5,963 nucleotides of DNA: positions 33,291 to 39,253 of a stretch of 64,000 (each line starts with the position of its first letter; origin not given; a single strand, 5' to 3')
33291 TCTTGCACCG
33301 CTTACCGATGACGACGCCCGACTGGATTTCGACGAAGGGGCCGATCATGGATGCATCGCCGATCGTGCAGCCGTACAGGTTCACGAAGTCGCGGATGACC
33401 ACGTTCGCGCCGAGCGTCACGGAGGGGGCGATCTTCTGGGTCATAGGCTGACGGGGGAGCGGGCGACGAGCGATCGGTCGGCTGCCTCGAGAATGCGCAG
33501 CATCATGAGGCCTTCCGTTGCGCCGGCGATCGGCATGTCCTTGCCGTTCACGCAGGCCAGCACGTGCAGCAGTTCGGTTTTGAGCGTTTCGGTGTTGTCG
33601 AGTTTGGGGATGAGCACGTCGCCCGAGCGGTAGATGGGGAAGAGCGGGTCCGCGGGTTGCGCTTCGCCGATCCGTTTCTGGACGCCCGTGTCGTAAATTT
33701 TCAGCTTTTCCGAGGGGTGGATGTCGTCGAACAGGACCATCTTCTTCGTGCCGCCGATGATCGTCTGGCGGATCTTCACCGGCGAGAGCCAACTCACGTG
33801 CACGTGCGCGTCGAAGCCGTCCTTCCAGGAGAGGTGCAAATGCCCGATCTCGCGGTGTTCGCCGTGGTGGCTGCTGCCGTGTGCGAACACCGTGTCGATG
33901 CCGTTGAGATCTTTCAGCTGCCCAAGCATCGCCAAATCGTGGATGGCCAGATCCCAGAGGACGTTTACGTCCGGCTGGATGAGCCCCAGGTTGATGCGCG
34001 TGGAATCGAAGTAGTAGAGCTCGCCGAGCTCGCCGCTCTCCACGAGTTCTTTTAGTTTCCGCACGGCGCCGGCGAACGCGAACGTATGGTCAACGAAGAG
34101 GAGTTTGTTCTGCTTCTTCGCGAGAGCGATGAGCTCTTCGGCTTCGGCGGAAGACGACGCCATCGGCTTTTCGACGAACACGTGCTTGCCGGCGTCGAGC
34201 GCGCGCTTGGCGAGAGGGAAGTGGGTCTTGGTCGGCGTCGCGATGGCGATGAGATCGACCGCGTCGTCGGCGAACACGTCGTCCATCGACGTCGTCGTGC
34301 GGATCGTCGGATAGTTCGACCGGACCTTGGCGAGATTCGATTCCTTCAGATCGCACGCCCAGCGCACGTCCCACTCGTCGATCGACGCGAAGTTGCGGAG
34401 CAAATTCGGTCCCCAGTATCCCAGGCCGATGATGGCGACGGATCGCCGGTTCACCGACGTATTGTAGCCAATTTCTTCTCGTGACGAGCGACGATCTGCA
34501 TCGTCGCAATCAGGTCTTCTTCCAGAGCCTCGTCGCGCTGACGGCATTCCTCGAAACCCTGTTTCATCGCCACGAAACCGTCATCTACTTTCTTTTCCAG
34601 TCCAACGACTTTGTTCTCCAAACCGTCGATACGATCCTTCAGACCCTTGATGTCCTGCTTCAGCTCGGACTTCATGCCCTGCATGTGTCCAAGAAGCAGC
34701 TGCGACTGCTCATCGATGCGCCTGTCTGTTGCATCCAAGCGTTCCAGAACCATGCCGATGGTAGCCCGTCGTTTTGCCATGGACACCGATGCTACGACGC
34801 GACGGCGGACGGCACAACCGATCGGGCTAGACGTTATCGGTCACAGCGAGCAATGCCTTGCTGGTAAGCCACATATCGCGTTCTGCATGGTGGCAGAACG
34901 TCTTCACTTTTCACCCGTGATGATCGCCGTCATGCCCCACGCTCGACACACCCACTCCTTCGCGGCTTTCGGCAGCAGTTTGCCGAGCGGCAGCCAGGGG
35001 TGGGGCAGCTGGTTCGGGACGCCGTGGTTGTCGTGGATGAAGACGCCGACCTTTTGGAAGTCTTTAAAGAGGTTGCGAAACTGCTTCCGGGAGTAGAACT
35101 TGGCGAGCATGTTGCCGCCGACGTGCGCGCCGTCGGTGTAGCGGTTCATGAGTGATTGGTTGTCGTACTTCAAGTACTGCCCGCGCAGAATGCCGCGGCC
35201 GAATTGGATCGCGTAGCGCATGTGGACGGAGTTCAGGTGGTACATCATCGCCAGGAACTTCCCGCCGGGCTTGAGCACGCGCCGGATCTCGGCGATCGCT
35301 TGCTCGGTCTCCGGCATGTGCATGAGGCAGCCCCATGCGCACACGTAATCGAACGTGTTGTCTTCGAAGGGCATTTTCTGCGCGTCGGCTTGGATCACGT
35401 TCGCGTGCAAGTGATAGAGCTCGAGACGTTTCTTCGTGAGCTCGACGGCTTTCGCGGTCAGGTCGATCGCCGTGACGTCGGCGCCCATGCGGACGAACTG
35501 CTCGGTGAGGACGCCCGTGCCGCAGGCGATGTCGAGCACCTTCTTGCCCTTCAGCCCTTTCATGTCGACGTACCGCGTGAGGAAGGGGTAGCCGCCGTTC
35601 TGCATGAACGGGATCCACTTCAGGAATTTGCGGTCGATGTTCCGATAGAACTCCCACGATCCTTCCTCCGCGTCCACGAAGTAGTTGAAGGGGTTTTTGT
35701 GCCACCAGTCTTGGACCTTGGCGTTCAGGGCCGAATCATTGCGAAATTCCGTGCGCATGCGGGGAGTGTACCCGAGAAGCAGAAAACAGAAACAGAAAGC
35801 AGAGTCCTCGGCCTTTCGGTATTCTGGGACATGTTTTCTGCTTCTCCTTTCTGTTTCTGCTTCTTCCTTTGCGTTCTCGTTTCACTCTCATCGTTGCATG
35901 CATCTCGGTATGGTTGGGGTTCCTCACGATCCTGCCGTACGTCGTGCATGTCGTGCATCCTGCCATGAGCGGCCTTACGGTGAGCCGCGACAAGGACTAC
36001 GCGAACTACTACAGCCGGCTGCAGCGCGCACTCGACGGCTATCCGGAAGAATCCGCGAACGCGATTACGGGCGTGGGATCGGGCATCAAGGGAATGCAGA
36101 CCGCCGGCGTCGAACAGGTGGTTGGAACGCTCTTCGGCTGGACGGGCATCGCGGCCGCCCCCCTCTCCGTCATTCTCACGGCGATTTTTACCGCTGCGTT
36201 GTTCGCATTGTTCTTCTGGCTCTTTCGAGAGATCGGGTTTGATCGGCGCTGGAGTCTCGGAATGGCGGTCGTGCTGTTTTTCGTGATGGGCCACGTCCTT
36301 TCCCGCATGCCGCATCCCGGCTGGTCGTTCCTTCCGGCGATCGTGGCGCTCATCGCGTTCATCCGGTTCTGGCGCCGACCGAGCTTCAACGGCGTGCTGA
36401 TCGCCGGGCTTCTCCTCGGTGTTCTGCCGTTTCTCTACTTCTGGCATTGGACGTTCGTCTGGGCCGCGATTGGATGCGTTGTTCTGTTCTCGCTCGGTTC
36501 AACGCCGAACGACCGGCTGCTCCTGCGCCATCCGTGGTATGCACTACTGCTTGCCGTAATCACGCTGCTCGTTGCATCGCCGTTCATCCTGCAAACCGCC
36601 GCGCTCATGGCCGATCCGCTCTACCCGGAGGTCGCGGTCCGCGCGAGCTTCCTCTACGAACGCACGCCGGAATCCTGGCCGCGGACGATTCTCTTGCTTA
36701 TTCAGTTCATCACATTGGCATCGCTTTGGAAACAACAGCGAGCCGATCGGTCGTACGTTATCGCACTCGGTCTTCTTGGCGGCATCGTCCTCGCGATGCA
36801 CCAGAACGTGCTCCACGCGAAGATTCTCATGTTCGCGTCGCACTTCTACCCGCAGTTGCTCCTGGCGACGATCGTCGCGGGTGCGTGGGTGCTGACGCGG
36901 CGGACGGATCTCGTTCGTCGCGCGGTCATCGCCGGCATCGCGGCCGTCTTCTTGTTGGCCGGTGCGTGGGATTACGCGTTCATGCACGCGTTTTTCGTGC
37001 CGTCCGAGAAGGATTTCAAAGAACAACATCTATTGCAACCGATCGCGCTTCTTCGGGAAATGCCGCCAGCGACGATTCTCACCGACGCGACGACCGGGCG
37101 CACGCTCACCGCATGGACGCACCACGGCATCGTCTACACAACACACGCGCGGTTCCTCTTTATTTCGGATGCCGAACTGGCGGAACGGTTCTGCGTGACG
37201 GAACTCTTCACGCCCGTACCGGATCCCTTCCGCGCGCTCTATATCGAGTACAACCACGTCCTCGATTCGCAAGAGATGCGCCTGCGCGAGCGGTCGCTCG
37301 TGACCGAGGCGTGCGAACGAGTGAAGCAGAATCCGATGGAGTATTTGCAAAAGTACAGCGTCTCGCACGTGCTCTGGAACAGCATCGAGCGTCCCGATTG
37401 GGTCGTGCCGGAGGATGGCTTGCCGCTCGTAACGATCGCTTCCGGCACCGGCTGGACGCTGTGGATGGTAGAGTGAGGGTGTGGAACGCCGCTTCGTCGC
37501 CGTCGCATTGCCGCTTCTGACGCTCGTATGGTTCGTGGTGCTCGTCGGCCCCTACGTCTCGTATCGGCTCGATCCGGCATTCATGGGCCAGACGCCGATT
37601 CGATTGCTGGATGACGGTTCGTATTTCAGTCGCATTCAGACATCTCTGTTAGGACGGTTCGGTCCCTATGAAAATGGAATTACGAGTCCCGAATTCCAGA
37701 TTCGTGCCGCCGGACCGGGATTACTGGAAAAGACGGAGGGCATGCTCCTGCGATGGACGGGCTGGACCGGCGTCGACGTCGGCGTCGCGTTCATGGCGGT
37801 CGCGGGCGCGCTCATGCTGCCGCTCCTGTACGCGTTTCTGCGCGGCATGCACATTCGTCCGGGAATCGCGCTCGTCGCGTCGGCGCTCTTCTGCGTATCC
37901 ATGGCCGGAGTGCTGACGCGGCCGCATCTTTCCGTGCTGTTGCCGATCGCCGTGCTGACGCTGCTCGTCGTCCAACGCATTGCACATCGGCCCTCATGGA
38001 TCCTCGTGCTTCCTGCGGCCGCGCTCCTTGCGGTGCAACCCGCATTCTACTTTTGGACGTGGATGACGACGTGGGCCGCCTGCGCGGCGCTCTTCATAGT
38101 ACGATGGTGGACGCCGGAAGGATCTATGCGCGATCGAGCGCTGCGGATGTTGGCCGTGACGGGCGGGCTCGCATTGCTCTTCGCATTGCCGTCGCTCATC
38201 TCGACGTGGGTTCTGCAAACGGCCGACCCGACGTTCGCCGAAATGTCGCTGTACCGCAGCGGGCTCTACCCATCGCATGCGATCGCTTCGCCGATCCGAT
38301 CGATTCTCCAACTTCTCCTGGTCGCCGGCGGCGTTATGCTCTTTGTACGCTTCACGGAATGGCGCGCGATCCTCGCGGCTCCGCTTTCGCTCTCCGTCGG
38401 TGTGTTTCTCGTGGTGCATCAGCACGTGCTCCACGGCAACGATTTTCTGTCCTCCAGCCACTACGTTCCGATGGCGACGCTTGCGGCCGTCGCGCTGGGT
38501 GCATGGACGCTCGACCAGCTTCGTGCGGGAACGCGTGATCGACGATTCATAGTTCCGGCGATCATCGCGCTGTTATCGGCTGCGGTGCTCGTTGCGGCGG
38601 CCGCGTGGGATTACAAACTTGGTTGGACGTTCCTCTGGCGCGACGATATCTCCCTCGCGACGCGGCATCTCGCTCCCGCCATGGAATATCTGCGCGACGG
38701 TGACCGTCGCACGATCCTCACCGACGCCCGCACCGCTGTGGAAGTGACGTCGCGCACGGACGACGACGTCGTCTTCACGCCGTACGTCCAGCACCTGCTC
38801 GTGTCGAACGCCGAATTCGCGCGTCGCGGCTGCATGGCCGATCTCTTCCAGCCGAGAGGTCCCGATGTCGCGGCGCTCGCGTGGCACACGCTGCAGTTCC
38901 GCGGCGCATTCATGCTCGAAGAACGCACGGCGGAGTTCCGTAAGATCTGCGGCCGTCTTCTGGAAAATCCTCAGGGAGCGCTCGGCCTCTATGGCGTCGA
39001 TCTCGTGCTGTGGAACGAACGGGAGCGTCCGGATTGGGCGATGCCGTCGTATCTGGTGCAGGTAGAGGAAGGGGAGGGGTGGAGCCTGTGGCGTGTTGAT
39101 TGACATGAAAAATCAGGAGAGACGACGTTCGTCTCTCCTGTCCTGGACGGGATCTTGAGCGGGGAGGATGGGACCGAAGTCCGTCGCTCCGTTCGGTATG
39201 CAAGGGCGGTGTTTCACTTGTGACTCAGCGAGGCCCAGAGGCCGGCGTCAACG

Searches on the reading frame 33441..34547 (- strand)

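Call 7: search_protein_families(library=pfam, proteins=[window:33441-34547:-])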
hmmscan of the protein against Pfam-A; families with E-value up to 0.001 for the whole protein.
window:33441-34547:- (368 aa): 3 families
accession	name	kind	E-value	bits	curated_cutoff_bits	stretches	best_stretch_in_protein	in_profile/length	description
PF01408.29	GFO_IDH_MocA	-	6.8e-27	95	24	1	36-154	2-120/120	Oxidoreductase family, NAD-binding Rossmann fold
PF22725.1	GFO_IDH_MocA_C3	-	2.6e-09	37.6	27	1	162-270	1-122/124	GFO/IDH/MocA C-terminal domain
PF02894.22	GFO_IDH_MocA_C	-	8.7e-06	26.1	22.9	1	166-368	1-218/218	Oxidoreductase family, C-terminal alpha/beta domain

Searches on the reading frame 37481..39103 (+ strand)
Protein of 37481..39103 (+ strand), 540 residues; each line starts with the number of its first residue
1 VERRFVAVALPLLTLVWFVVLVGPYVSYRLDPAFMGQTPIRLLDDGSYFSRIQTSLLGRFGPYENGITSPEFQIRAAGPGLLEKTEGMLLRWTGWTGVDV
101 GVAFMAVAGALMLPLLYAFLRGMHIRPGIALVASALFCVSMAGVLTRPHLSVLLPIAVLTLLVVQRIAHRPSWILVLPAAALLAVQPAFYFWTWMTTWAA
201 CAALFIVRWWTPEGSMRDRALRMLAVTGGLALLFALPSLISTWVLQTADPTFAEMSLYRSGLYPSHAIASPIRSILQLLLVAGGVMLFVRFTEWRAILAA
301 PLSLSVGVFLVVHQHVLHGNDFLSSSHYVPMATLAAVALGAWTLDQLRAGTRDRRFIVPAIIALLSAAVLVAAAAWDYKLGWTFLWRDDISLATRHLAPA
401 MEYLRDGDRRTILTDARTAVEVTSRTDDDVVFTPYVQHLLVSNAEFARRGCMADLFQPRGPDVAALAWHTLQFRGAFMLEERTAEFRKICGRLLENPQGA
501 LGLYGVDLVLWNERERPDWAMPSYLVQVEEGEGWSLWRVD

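Call 7: search_protein_families(library=pfam, proteins=[window:37481-39103:+])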
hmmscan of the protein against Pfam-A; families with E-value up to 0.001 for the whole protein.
window:37481-39103:+ (540 aa): 0 families

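Call 15: find_homologous_proteins(query=window:37481-39103:+, max_evalue=0.00001)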
Query window:37481-39103:+ (540 aa): 9 proteins with E <= 0.00001 among 8000 candidates.
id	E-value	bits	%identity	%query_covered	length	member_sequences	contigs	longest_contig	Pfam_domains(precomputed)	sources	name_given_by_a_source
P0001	0.0e+0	1207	100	100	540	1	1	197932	-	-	-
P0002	0.0e+0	1049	84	100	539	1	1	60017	-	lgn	-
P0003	9.5e-286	967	78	100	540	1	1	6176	-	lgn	-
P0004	1.1e-227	775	63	100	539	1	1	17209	-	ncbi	-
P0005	2.0e-183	629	58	100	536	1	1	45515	-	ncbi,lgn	-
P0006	1.3e-128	448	43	96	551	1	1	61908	-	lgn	-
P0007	3.9e-125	437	46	93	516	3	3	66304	-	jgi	jgi:hypothetical protein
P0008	4.1e-114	401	41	96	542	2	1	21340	-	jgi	jgi:hypothetical protein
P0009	3.4e-98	348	38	96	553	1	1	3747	-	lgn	-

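Call 16: find_encoding_contigs(protein=P0002, flank=6000, max_places=2)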
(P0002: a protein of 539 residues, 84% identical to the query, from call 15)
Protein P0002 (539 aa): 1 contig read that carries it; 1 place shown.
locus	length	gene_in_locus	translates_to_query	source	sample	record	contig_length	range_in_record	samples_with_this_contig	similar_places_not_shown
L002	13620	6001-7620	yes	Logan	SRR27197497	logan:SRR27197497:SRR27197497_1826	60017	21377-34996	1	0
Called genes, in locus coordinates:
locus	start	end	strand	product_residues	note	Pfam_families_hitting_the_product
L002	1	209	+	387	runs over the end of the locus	PF00535:Glycos_transf_2, PF04138:GtrA_DPMS_TM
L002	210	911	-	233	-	PF00535:Glycos_transf_2, PF13641:Glyco_tranf_2_3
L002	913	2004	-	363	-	PF00155:Aminotran_1_2 (weak), PF01041:DegT_DnrJ_EryC1, PF01212:Beta_elim_lyase (weak), PF01053:Cys_Met_Meta_PP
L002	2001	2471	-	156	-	PF25084:LbH_EIF2B (weak), PF25087:GMPPB_C, PF00132:Hexapep, PF14602:Hexapep_2 (weak)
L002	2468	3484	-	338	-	PF01408:GFO_IDH_MocA, PF02894:GFO_IDH_MocA_C (faint), PF22725:GFO_IDH_MocA_C3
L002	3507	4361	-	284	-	PF03141:Methyltransf_29 (weak), PF13489:Methyltransf_23, PF01209:Ubie_methyltran, PF05175:MTS, PF13847:Methyltransf_31, PF08241:Methyltransf_11, PF08242:Methyltransf_12, PF13649:Methyltransf_25, +6 more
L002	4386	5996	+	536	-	-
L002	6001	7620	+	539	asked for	-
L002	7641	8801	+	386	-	PF13439:Glyco_transf_4, PF13579:Glyco_trans_4_4, PF00534:Glycos_transf_1, PF13692:Glyco_trans_1_4, PF13524:Glyco_trans_1_2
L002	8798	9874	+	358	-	PF02350:Epimerase_2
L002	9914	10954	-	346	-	PF01073:3Beta_HSD, PF01370:Epimerase, PF02719:Polysacc_synt_2, PF04321:RmlD_sub_bind, PF05368:NmrA, PF13460:NAD_binding_10, PF16363:GDP_Man_Dehyd, PF07993:NAD_binding_4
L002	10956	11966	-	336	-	PF01073:3Beta_HSD, PF01370:Epimerase, PF02719:Polysacc_synt_2, PF04321:RmlD_sub_bind, PF05368:NmrA (weak), PF07993:NAD_binding_4, PF13460:NAD_binding_10, PF16363:GDP_Man_Dehyd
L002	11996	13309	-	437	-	-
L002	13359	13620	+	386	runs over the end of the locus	PF13439:Glyco_transf_4, PF13477:Glyco_trans_4_2, PF13579:Glyco_trans_4_4, PF00534:Glycos_transf_1, PF13692:Glyco_trans_1_4, PF20706:GT4-conflict (weak)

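Call 17: find_encoding_contigs(protein=P0003, flank=6000, max_places=2)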
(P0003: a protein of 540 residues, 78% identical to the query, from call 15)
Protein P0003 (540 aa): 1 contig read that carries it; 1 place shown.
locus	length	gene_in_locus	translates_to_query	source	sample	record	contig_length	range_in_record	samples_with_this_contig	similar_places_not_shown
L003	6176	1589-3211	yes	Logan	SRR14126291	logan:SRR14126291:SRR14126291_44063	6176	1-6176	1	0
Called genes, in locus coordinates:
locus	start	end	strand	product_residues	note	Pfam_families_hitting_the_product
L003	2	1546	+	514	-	?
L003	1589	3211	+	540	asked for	-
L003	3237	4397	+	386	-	PF13439:Glyco_transf_4, PF00534:Glycos_transf_1, PF13692:Glyco_trans_1_4, PF13524:Glyco_trans_1_2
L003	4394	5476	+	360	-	PF02350:Epimerase_2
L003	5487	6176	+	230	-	?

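Call 18: find_encoding_contigs(protein=P0004, flank=6000, max_places=2)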
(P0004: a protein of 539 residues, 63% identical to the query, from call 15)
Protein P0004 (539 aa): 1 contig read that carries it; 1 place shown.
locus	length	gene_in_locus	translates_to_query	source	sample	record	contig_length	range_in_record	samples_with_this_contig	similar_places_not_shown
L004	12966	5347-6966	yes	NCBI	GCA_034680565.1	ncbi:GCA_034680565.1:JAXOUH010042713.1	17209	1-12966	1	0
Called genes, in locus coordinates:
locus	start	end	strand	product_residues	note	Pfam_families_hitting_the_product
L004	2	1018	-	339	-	?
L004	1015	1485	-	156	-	PF25084:LbH_EIF2B, PF25087:GMPPB_C (weak), PF00132:Hexapep, PF14602:Hexapep_2 (weak)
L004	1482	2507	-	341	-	PF01408:GFO_IDH_MocA, PF03447:NAD_binding_3 (weak), PF22725:GFO_IDH_MocA_C3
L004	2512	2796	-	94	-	-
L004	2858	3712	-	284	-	PF03141:Methyltransf_29 (weak), PF13489:Methyltransf_23, PF01209:Ubie_methyltran, PF05175:MTS, PF13847:Methyltransf_31, PF08241:Methyltransf_11, PF08242:Methyltransf_12, PF13649:Methyltransf_25, +3 more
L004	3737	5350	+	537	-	-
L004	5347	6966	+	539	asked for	-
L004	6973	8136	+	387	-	PF13439:Glyco_transf_4, PF13579:Glyco_trans_4_4 (weak), PF00534:Glycos_transf_1, PF13692:Glyco_trans_1_4, PF13524:Glyco_trans_1_2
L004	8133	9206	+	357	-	PF02350:Epimerase_2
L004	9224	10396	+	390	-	PF13439:Glyco_transf_4, PF13477:Glyco_trans_4_2, PF13579:Glyco_trans_4_4, PF20706:GT4-conflict, PF00534:Glycos_transf_1, PF13692:Glyco_trans_1_4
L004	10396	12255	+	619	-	PF12481:DUF3700 (weak), PF13522:GATase_6, PF13537:GATase_7, PF00733:Asn_synthase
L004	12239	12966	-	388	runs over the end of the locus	PF08323:Glyco_transf_5 (faint), PF13439:Glyco_transf_4, PF13477:Glyco_trans_4_2 (weak), PF13579:Glyco_trans_4_4, PF13524:Glyco_trans_1_2 (faint), PF00534:Glycos_transf_1, PF13692:Glyco_trans_1_4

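Call 19: find_encoding_contigs(protein=P0005, flank=6000, max_places=2)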
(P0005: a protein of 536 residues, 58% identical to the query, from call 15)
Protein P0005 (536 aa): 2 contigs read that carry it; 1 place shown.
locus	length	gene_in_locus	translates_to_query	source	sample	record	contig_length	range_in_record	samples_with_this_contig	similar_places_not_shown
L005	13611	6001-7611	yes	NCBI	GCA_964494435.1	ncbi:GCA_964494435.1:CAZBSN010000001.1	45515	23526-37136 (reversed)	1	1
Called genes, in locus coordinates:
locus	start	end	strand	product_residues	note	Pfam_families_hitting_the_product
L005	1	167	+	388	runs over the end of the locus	PF00535:Glycos_transf_2, PF04138:GtrA_DPMS_TM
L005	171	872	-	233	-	PF00535:Glycos_transf_2, PF13641:Glyco_tranf_2_3 (weak)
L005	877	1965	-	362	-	PF01041:DegT_DnrJ_EryC1, PF01212:Beta_elim_lyase (weak), PF00266:Aminotran_5 (weak), PF01053:Cys_Met_Meta_PP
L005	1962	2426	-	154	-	PF25084:LbH_EIF2B (weak), PF25087:GMPPB_C, PF00132:Hexapep, PF14602:Hexapep_2 (weak)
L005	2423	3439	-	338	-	PF01408:GFO_IDH_MocA, PF03447:NAD_binding_3 (weak), PF22725:GFO_IDH_MocA_C3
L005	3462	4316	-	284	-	PF01209:Ubie_methyltran, PF02353:CMAS (weak), PF05175:MTS, PF13489:Methyltransf_23, PF13847:Methyltransf_31, PF08241:Methyltransf_11, PF08242:Methyltransf_12, PF13649:Methyltransf_25, +4 more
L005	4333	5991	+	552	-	-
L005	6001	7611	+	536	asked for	-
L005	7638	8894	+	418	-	PF13439:Glyco_transf_4, PF13579:Glyco_trans_4_4 (faint), PF00534:Glycos_transf_1, PF13692:Glyco_trans_1_4, PF13524:Glyco_trans_1_2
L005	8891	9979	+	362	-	PF02350:Epimerase_2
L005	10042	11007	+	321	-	PF01073:3Beta_HSD, PF01370:Epimerase, PF02719:Polysacc_synt_2, PF04321:RmlD_sub_bind, PF07993:NAD_binding_4 (faint), PF13460:NAD_binding_10 (weak), PF16363:GDP_Man_Dehyd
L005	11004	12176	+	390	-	PF13439:Glyco_transf_4, PF13579:Glyco_trans_4_4, PF20706:GT4-conflict, PF00534:Glycos_transf_1, PF13692:Glyco_trans_1_4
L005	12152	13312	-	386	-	PF08323:Glyco_transf_5 (faint), PF13439:Glyco_transf_4, PF13579:Glyco_trans_4_4, PF00534:Glycos_transf_1, PF13692:Glyco_trans_1_4, PF13524:Glyco_trans_1_2 (weak)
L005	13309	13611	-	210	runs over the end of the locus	PF13489:Methyltransf_23, PF08241:Methyltransf_11, PF08242:Methyltransf_12 (weak), PF13649:Methyltransf_25 (weak), PF13847:Methyltransf_31 (weak)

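Call 31: find_encoding_contigs(protein=P0001, flank=10000, max_places=3)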
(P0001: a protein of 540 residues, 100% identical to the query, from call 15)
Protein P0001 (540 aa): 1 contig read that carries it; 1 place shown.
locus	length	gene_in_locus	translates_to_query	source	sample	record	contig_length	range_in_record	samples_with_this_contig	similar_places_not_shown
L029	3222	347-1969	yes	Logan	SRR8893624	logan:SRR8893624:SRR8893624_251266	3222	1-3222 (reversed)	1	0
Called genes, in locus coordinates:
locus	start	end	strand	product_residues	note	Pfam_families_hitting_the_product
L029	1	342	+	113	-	?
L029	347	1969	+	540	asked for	-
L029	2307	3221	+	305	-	?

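Call 34: find_encoding_contigs(protein=P0006, flank=5000, max_places=2)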
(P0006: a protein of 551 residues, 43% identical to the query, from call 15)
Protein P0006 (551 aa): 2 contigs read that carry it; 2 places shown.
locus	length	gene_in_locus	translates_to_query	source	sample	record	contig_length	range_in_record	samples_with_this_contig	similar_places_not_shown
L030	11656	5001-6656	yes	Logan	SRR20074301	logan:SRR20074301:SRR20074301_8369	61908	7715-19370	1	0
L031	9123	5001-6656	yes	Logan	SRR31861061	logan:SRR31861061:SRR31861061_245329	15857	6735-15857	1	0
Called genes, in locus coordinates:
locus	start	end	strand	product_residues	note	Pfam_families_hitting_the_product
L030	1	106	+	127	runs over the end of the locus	PF04138:GtrA_DPMS_TM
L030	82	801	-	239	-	PF00535:Glycos_transf_2, PF13641:Glyco_tranf_2_3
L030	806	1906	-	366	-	PF00155:Aminotran_1_2 (weak), PF00266:Aminotran_5 (weak), PF01041:DegT_DnrJ_EryC1, PF01212:Beta_elim_lyase (weak), PF01053:Cys_Met_Meta_PP (weak)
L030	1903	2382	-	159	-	PF25084:LbH_EIF2B, PF25087:GMPPB_C, PF00132:Hexapep, PF14602:Hexapep_2 (weak)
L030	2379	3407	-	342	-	PF01408:GFO_IDH_MocA, PF22725:GFO_IDH_MocA_C3, PF02894:GFO_IDH_MocA_C (weak)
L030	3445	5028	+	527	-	-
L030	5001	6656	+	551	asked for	-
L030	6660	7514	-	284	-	PF01209:Ubie_methyltran, PF05175:MTS, PF06325:PrmA (faint), PF13489:Methyltransf_23, PF13847:Methyltransf_31, PF08241:Methyltransf_11, PF08242:Methyltransf_12, PF13649:Methyltransf_25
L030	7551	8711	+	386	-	PF13439:Glyco_transf_4, PF13579:Glyco_trans_4_4 (weak), PF00534:Glycos_transf_1, PF13692:Glyco_trans_1_4, PF13524:Glyco_trans_1_2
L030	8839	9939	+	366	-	PF02350:Epimerase_2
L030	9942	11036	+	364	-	PF02350:Epimerase_2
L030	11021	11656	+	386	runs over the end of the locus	PF13477:Glyco_trans_4_2 (weak), PF13439:Glyco_transf_4, PF13579:Glyco_trans_4_4, PF00534:Glycos_transf_1, PF13692:Glyco_trans_1_4, PF20706:GT4-conflict (weak)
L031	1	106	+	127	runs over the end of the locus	PF04138:GtrA_DPMS_TM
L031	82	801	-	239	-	PF00535:Glycos_transf_2, PF13641:Glyco_tranf_2_3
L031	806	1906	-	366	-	PF00155:Aminotran_1_2 (weak), PF00266:Aminotran_5 (weak), PF01041:DegT_DnrJ_EryC1, PF01212:Beta_elim_lyase (weak), PF01053:Cys_Met_Meta_PP (weak)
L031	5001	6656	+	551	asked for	-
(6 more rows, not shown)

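Call 35: find_encoding_contigs(protein=P0007, flank=5000, max_places=3)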
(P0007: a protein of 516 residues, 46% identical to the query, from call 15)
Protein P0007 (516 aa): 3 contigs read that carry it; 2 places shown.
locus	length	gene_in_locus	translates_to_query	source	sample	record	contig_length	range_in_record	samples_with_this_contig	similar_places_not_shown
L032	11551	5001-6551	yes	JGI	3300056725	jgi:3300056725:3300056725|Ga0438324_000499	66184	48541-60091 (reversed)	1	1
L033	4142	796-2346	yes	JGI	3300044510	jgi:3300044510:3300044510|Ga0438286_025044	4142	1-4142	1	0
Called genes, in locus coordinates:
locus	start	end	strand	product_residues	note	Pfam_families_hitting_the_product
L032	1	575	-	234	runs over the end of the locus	PF00535:Glycos_transf_2, PF13641:Glyco_tranf_2_3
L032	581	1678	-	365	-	PF00155:Aminotran_1_2 (weak), PF00266:Aminotran_5 (weak), PF01041:DegT_DnrJ_EryC1, PF01053:Cys_Met_Meta_PP, PF01212:Beta_elim_lyase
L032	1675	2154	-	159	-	PF25084:LbH_EIF2B, PF25087:GMPPB_C, PF00132:Hexapep, PF14602:Hexapep_2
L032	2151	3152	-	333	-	PF01408:GFO_IDH_MocA, PF22725:GFO_IDH_MocA_C3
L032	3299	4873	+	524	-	-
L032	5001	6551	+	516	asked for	-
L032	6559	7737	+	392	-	PF13439:Glyco_transf_4, PF13579:Glyco_trans_4_4 (weak), PF00534:Glycos_transf_1, PF13692:Glyco_trans_1_4, PF13524:Glyco_trans_1_2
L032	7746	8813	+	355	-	PF02350:Epimerase_2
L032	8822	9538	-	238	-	PF00535:Glycos_transf_2, PF13641:Glyco_tranf_2_3 (weak)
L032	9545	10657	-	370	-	PF01073:3Beta_HSD, PF01370:Epimerase, PF02719:Polysacc_synt_2, PF07993:NAD_binding_4, PF13460:NAD_binding_10, PF16363:GDP_Man_Dehyd, PF01370:Epimerase, PF16363:GDP_Man_Dehyd, +3 more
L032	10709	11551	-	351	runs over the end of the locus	PF01073:3Beta_HSD (weak), PF01370:Epimerase, PF02719:Polysacc_synt_2 (weak), PF04321:RmlD_sub_bind, PF16363:GDP_Man_Dehyd, PF07993:NAD_binding_4 (weak)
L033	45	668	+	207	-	-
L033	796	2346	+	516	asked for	-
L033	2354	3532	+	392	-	PF13439:Glyco_transf_4, PF13579:Glyco_trans_4_4 (weak), PF00534:Glycos_transf_1, PF13692:Glyco_trans_1_4, PF13524:Glyco_trans_1_2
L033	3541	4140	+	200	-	?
